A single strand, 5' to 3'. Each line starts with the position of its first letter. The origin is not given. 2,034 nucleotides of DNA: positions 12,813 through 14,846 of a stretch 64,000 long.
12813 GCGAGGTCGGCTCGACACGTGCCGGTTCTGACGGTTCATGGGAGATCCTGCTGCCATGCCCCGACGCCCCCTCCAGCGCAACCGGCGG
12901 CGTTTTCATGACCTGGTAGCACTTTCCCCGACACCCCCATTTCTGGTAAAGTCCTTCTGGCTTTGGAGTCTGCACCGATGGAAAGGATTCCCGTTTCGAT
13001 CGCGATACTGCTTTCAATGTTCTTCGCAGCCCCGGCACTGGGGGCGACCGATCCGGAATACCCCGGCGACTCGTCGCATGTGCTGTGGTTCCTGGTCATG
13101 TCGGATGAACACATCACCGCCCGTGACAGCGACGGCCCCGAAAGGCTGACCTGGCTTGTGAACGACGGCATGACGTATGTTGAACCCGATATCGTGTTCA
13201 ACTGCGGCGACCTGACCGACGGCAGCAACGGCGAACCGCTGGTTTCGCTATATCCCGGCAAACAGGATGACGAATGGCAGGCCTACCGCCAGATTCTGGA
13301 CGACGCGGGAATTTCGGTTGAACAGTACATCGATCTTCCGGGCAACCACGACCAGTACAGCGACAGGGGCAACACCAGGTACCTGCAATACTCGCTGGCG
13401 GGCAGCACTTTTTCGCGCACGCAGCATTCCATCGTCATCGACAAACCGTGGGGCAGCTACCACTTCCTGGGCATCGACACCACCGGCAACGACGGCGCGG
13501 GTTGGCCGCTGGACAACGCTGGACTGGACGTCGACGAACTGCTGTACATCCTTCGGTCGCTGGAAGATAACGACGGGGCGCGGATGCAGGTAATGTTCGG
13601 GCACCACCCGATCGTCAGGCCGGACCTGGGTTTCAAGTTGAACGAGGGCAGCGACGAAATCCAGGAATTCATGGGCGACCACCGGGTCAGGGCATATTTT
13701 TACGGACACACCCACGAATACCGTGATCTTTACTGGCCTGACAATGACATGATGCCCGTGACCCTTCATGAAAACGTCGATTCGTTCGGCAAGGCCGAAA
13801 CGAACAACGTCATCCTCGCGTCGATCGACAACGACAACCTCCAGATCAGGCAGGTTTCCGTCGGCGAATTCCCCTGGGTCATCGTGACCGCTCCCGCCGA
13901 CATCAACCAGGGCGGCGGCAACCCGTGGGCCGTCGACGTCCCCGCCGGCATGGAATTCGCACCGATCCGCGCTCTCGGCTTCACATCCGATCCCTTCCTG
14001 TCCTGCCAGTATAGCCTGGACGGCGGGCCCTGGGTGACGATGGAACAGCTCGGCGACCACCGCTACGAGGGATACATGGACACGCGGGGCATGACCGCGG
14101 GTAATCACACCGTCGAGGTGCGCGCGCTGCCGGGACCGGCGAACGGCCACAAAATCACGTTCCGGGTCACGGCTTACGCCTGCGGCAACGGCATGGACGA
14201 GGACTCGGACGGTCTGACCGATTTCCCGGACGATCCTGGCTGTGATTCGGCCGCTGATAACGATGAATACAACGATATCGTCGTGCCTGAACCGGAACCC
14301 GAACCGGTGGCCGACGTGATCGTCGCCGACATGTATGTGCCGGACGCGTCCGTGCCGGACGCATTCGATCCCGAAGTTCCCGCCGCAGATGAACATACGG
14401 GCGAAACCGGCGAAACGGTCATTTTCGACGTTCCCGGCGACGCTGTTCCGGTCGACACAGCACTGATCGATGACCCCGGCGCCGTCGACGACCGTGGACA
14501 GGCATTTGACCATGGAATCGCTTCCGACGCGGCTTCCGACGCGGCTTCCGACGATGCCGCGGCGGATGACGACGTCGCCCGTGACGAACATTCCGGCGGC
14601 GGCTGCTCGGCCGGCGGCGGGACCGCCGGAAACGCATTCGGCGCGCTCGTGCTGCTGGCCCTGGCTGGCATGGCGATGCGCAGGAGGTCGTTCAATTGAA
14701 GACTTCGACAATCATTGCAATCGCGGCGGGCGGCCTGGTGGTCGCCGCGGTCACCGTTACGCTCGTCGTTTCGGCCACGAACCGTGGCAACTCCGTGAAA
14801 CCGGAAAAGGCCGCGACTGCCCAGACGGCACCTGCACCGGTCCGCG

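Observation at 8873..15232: Tightly coupled surface-protein operon downstream of an FHA/sigma-54 activator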

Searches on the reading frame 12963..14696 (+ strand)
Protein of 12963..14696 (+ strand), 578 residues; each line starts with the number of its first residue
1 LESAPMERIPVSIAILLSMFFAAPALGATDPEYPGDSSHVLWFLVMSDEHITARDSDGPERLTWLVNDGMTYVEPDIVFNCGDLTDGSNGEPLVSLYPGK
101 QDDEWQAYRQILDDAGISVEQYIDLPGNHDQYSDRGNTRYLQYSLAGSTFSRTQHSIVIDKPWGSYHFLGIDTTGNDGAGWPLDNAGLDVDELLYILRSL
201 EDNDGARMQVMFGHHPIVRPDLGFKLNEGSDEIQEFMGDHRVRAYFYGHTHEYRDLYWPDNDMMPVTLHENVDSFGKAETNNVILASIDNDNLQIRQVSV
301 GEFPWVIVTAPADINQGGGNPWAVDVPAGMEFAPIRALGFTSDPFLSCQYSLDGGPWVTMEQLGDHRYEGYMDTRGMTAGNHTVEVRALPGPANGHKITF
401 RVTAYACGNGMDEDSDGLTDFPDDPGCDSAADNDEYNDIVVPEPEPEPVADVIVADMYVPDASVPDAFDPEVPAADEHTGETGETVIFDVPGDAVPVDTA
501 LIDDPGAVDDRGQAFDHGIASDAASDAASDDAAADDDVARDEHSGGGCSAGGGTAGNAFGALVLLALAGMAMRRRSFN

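Call 9: search_protein_families(library=pfam, proteins=[window:12963-14696:+], max_evalue=0.01)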
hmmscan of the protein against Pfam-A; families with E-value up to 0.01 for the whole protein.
window:12963-14696:+ (578 aa): 1 family
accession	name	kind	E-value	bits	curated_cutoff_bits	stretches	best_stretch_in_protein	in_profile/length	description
PF00149.33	Metallophos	-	1.6e-11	45.4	21.5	1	42-253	2-191/191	Calcineurin-like phosphoesterase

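Call 10: search_protein_families(library=ncbifam, proteins=[window:12963-14696:+], max_evalue=0.01)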
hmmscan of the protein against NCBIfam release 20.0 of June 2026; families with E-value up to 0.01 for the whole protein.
window:12963-14696:+ (578 aa): 2 families
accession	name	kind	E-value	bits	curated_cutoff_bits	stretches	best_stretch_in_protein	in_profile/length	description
NF033662.1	acid_disulf_rpt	repeat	0.00037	20.2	41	1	403-429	3-28/32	acidic double-disulfide repeat-containing protein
TIGR03901.2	MYXO-CTERM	domain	0.00094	19.5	20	1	545-575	2-33/34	MYXO-CTERM sorting domain-containing protein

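Call 16: search_solved_structures(query=window:12978-14696:+, max_evalue=1, show_alignments=2)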
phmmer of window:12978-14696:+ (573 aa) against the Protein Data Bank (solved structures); distinct sequences matched with E-value up to 1: 0.

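Call 17: find_homologous_proteins(query=window:12978-14696:+, max_evalue=0.001)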
Query window:12978-14696:+ (573 aa): 118 proteins with E <= 0.001 among 8000 candidates.
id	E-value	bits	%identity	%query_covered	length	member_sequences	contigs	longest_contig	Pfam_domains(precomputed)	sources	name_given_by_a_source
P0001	0.0e+0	1333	100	100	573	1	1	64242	PF00149.34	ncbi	-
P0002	4.5e-264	896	68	100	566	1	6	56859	PF00149.34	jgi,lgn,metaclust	metaclust:\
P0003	1.7e-262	891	69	100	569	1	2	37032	PF00149.34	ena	-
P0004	2.0e-248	844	64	97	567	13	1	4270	PF00149.34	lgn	-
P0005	8.4e-216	736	58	99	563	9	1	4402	PF00149.34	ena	-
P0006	1.2e-213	729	55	100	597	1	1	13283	PF00149.34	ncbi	-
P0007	5.4e-212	724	58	99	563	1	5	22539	PF00149.34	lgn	-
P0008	3.9e-206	705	55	99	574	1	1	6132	PF00149.34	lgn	-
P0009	6.9e-139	482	55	71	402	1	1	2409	-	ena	-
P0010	1.1e-114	403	38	99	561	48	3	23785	PF12850.13,PF00149.34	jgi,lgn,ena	jgi:predicted phosphodiesterase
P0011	1.6e-110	389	39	100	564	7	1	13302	PF00149.34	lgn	-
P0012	1.3e-108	382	41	96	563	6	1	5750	PF12850.13,PF00149.34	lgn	-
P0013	1.7e-106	375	36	99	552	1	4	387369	PF00149.34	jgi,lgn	jgi:hypothetical protein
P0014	3.9e-106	374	38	95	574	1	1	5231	PF00149.34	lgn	-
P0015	1.0e-104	370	36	95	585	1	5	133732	PF00149.34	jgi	-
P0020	7.2e-89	317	33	98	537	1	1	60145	PF12850.13,PF00149.34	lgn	-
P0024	3.6e-83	298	35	83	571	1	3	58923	PF00149.34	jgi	jgi:predicted phosphodiesterase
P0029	1.1e-64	237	37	65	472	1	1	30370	PF00149.34,PF24384.2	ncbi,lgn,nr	ncbi:MAG: metallophosphoesterase [Thermodesulfobacteriota bacterium]|nr:metallophosphoesterase [Ther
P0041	3.5e-58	216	34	68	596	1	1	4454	PF25059.2,PF17957.8,PF00149.34,PF24384.2,PF00041.28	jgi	jgi:hypothetical protein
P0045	1.1e-56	211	34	69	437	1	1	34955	PF00149.34,PF24384.2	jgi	jgi:hypothetical protein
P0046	1.2e-56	211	35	68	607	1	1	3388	PF17963.8,PF17892.8,PF00149.34,PF17803.8,PF24384.2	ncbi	-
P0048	1.5e-56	211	34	65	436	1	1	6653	PF00149.34,PF24384.2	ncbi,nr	ncbi:MAG: metallophosphoesterase [Bacteroidales bacterium]|nr:metallophosphoesterase [Bacteroidales 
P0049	1.7e-56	210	33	67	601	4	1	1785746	PF00149.34,PF24384.2,PF00041.28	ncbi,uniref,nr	ncbi:fibronectin type III domain-containing protein [Geomonas agri]|uniref:fibronectin type III doma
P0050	3.0e-56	210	36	68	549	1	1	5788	PF00149.34,PF24384.2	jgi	jgi:hypothetical protein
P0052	8.1e-56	208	33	72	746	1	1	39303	PF02412.24,PF00149.34,PF24384.2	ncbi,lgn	-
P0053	1.5e-55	207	35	66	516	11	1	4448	PF00149.34,PF24384.2,PF00041.28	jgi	jgi:hypothetical protein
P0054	2.4e-55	207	35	68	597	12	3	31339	PF17963.8,PF17892.8,PF17957.8,PF00149.34,PF17803.8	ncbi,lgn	-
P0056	7.9e-55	205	37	57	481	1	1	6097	PF00149.34,PF24384.2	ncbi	-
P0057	1.4e-54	204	35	68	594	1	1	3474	PF17963.8,PF17892.8,PF00149.34,PF17803.8,PF24384.2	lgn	-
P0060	1.2e-53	201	33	66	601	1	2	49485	PF17957.8,PF00149.34,PF24384.2,PF00041.28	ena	-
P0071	7.3e-50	188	34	62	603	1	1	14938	PF24384.2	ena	-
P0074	6.8e-42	162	37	47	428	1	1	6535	PF24384.2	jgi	-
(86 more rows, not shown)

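Call 18: find_encoding_contigs(protein=P0001, flank=10000, max_places=2)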
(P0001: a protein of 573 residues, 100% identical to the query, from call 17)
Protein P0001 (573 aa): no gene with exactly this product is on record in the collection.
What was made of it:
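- Tried and rejected: find_encoding_contigs for the window phosphoesterase found nothing on record (call 18).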

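Call 19: find_encoding_contigs(protein=P0002, flank=10000, max_places=2)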
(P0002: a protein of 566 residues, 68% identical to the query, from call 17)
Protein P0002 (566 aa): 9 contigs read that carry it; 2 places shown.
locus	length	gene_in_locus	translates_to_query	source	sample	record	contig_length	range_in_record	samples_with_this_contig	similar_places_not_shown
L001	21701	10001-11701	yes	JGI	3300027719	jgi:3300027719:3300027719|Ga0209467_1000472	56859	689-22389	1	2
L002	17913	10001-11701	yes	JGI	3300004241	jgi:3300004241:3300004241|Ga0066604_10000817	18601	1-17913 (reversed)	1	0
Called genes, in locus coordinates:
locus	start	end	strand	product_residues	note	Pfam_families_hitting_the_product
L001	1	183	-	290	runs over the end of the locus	?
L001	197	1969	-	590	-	PF00149:Metallophos (weak), PF02872:5_nucleotid_C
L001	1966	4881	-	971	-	-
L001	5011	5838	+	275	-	-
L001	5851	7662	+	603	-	PF16697:Yop-YscD_cpl, PF00498:FHA, PF01590:GAF (weak), PF13185:GAF_2, PF00158:Sigma54_activat, PF14532:Sigma54_activ_2, PF07728:AAA_5, PF25601:AAA_lid_14, +1 more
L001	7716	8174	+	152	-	-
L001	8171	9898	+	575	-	PF13715:CarbopepD_reg_2 (faint), PF13620:CarboxypepD_reg (faint)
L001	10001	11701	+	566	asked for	PF00149:Metallophos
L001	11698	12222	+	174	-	-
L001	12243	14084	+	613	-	PF07690:MFS_1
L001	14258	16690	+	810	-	PF02412:TSP_3 (faint)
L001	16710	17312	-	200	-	PF00702:Hydrolase, PF13419:HAD_2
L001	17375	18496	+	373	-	PF02547:Queuosine_synth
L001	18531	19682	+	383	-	PF01702:TGT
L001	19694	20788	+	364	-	PF02424:ApbE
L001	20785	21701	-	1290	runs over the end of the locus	PF07555:NAGidase, PF00149:Metallophos, PF12850:Metallophos_2 (weak), PF03372:Exo_endo_phos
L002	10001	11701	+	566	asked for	PF00149:Metallophos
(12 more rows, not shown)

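Call 20: find_encoding_contigs(protein=P0003, flank=10000, max_places=2)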
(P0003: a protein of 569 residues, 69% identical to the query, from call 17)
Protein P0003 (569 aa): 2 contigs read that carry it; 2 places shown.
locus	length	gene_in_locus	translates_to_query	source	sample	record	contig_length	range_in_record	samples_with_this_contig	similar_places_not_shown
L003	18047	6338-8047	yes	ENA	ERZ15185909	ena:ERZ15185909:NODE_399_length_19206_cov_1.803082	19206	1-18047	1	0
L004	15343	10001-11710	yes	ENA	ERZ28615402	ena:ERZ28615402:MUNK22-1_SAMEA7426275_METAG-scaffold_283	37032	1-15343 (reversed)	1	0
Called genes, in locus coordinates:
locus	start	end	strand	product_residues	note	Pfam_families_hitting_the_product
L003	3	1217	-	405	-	?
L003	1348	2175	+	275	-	-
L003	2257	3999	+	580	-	PF00498:FHA (weak), PF16697:Yop-YscD_cpl (weak), PF01590:GAF (weak), PF13185:GAF_2, PF00158:Sigma54_activat, PF14532:Sigma54_activ_2, PF07728:AAA_5, PF25601:AAA_lid_14, +2 more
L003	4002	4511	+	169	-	-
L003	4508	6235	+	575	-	PF13715:CarbopepD_reg_2 (faint), PF13620:CarboxypepD_reg (weak)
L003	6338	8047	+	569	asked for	PF00149:Metallophos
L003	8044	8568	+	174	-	-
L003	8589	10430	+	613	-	PF07690:MFS_1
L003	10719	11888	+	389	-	-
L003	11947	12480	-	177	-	-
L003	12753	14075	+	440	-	PF13173:AAA_14, PF13635:DUF4143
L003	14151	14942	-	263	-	-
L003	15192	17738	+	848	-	PF02412:TSP_3 (faint)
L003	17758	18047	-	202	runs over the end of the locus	PF00702:Hydrolase, PF13419:HAD_2 (weak)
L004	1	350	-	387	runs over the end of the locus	PF07969:Amidohydro_3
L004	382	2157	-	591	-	PF02872:5_nucleotid_C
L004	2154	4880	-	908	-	-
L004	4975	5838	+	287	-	-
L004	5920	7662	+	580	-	PF00498:FHA (weak), PF16697:Yop-YscD_cpl (weak), PF01590:GAF (weak), PF13185:GAF_2, PF00158:Sigma54_activat, PF14532:Sigma54_activ_2, PF07728:AAA_5, PF25601:AAA_lid_14, +2 more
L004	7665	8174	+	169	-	-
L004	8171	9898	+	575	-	PF13715:CarbopepD_reg_2 (faint), PF13620:CarboxypepD_reg (weak)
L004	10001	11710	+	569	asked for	PF00149:Metallophos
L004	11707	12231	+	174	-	-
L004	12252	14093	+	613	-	PF07690:MFS_1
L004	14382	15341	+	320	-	?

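Call 21: find_encoding_contigs(protein=P0013, flank=10000, max_places=1)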
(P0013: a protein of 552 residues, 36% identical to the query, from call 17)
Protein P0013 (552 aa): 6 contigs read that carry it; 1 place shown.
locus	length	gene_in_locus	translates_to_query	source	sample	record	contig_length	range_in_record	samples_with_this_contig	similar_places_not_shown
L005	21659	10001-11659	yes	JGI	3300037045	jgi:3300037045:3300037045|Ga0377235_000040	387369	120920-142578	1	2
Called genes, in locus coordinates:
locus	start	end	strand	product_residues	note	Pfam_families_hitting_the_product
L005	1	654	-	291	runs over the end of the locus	PF01634:HisG, PF08029:HisG_C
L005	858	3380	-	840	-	PF13428:TPR_14 (faint), PF13432:TPR_16 (faint), PF00515:TPR_1 (faint), PF07719:TPR_2 (faint), PF13181:TPR_8 (faint), PF25063:ARM_TT21_C (weak), PF23914:TPR_CcmH_CycH (weak), PF14559:TPR_19 (weak), +4 more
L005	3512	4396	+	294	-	-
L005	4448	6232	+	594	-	PF16697:Yop-YscD_cpl, PF00498:FHA, PF01590:GAF, PF13185:GAF_2, PF00158:Sigma54_activat, PF14532:Sigma54_activ_2, PF25601:AAA_lid_14, PF02954:HTH_8, +3 more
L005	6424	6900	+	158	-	-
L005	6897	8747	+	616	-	PF02369:Big_1 (faint), PF13620:CarboxypepD_reg (weak)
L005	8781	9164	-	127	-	-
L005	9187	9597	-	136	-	-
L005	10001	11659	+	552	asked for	PF00149:Metallophos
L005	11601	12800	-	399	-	PF02424:ApbE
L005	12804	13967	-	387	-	PF01702:TGT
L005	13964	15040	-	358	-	PF02547:Queuosine_synth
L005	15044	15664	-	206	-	PF14771:DUF4476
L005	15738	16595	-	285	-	PF00892:EamA, PF08449:UAA (weak), PF00892:EamA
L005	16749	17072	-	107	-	PF03091:CutA1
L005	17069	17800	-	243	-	-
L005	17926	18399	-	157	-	PF01464:SLT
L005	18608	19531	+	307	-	-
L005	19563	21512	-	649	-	PF00580:UvrD-helicase, PF13245:AAA_19, PF13361:UvrD_C, PF13538:UvrD_C_2 (faint)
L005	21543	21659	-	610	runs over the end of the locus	PF13522:GATase_6, PF13537:GATase_7, PF01380:SIS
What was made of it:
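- Unit A plus the phosphoesterase is found in L005 (call 21).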

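Call 22: find_encoding_contigs(protein=P0015, flank=10000, max_places=1)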
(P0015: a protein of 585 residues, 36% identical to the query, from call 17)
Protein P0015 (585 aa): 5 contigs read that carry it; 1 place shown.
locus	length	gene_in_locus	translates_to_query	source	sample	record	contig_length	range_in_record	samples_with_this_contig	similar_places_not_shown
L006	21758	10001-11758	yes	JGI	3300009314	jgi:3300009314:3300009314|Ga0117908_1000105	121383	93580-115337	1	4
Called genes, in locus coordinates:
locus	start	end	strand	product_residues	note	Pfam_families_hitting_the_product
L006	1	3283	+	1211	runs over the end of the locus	PF04205:FMN_bind, PF12801:Fer4_5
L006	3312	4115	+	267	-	PF00106:adh_short, PF08659:KR, PF13561:adh_short_C2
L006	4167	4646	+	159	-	PF06541:ABC_trans_CmpB (weak)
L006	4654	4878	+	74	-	-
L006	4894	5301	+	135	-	PF00355:Rieske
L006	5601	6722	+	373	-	PF01476:LysM, PF03411:Peptidase_M74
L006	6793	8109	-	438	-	PF09861:Lar_N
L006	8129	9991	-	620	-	PF07690:MFS_1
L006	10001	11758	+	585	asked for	PF00149:Metallophos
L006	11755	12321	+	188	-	-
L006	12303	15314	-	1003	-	PF11028:TMEM260_N, PF13432:TPR_16 (faint), PF28495:TMEM260_2 (weak), PF13414:TPR_11 (faint), PF14559:TPR_19 (weak), PF02424:ApbE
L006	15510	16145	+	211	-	-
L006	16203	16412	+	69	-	-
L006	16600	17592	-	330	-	PF13207:AAA_17 (weak), PF13238:AAA_18, PF00383:dCMP_cyt_deam_1, PF14437:MafB19-deam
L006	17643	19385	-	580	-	PF17853:GGDEF_2 (faint), PF00990:GGDEF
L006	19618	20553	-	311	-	PF01926:MMR_HSR1, PF02421:FeoB_N, PF00009:GTP_EFTU (weak), PF03193:RsgA_GTPase (weak), PF07650:KH_2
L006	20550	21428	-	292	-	PF17827:PrmC_N, PF05175:MTS, PF06325:PrmA (weak), PF13649:Methyltransf_25, PF13847:Methyltransf_31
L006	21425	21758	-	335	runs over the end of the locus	PF01207:Dus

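Call 23: find_encoding_contigs(protein=P0020, flank=10000, max_places=1)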
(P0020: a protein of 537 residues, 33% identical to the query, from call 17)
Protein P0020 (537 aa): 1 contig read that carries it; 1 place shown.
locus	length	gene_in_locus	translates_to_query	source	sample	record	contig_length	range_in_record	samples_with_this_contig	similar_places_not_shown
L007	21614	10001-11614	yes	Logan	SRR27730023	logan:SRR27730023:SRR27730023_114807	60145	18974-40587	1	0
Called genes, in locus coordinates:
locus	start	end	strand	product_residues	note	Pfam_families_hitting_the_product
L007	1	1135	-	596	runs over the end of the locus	PF01433:Peptidase_M1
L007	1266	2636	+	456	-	-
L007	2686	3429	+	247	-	-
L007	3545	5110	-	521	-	PF00209:SNF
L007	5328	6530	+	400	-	PF20706:GT4-conflict (faint), PF00534:Glycos_transf_1, PF13692:Glyco_trans_1_4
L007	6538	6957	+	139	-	PF00011:HSP20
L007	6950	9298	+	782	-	PF02190:LON_substr_bdg, PF00004:AAA, PF07728:AAA_5 (weak), PF22667:Lon_lid, PF05362:Lon_C, PF13541:ChlI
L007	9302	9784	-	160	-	PF04945:YHS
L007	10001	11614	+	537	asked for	PF00149:Metallophos, PF12850:Metallophos_2 (faint)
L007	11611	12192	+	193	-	PF00515:TPR_1 (weak), PF07719:TPR_2 (faint)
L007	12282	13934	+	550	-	-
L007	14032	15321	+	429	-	PF00512:HisKA, PF02518:HATPase_c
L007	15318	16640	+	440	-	PF00072:Response_reg, PF00158:Sigma54_activat, PF14532:Sigma54_activ_2, PF07728:AAA_5 (weak), PF25601:AAA_lid_14, PF02954:HTH_8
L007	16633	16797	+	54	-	-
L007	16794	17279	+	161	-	PF13801:Metal_resist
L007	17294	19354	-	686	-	PF02629:CoA_binding, PF13380:CoA_binding_2, PF13607:Succ_CoA_lig, PF13549:ATP-grasp_5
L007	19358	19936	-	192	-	PF05494:MlaC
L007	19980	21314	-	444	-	PF02321:OEP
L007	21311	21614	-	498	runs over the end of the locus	-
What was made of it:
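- Conserved 4-nt overlaps (orf2/orf3 and PE/orf5) suggest stoichiometric pairs (calls 19-23).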

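Call 24: find_encoding_contigs(protein=P0024, flank=10000, max_places=1)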
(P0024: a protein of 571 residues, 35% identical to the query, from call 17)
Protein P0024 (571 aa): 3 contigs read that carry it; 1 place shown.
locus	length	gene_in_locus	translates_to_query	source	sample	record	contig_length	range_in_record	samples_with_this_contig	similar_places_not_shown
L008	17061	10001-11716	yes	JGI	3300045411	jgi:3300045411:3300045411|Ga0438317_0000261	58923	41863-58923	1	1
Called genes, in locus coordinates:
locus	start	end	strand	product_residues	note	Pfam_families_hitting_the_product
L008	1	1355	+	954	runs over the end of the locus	PF07719:TPR_2 (faint), PF13428:TPR_14 (faint), PF25063:ARM_TT21_C (faint), PF25064:ARM_TT21_5th (faint), PF13181:TPR_8 (faint), PF14559:TPR_19 (faint)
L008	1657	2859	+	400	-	PF00483:NTP_transferase, PF25084:LbH_EIF2B (weak), PF24894:Hexapep_GlmU, PF25087:GMPPB_C (weak), PF25247:LbH_GLGC (faint)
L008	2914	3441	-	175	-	-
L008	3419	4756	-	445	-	PF03137:OATP (faint), PF07690:MFS_1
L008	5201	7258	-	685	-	-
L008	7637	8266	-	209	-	PF23023:Anti-Pycsar_Apyc1 (weak), PF00753:Lactamase_B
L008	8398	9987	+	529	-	PF21959:DUF6923 (faint), PF24684:Vgb_lyase, PF01841:Transglut_core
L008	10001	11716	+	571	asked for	PF00149:Metallophos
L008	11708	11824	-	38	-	-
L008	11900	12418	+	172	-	PF14561:TPR_20 (weak)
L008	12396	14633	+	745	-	PF02516:STT3, PF18079:AglB_L1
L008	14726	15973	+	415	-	PF03600:CitMHS, PF16980:CitMHS_2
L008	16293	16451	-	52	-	-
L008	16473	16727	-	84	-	-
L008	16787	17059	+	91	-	?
